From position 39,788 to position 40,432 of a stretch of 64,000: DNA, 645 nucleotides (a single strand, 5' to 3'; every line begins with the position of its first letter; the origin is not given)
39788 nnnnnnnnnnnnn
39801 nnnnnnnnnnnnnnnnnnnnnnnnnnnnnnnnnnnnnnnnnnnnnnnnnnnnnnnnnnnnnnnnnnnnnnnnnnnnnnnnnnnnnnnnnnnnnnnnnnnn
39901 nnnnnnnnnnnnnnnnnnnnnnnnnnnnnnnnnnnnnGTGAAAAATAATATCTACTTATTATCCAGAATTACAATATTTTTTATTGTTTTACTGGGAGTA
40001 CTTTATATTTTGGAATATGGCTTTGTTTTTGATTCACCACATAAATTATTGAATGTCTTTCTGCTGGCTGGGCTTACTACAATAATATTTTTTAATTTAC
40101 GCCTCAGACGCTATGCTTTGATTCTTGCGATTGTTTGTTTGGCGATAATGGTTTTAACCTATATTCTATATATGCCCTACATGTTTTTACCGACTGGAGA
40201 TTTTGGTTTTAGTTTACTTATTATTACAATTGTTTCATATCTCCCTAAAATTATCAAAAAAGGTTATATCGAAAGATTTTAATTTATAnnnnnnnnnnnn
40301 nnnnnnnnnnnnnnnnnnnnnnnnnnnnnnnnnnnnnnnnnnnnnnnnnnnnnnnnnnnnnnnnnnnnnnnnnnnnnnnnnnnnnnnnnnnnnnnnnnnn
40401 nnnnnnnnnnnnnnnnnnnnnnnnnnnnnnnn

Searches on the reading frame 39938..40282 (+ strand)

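Call 10: search_protein_families(library=pfam, proteins=[window:39938-40282:+], max_evalue=0.001)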
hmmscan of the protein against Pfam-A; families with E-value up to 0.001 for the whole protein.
window:39938-40282:+ (114 aa): 0 families

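Call 16: search_protein_families(library=pfam, proteins=[window:39938-40282:+], max_evalue=10)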
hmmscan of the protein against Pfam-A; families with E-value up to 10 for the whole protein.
window:39938-40282:+ (114 aa): 1 family
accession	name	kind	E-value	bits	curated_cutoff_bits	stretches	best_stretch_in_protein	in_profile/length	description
PF09843.14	DUF2070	-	9.6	4.8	30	0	8-99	77-172/561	Predicted membrane protein (DUF2070)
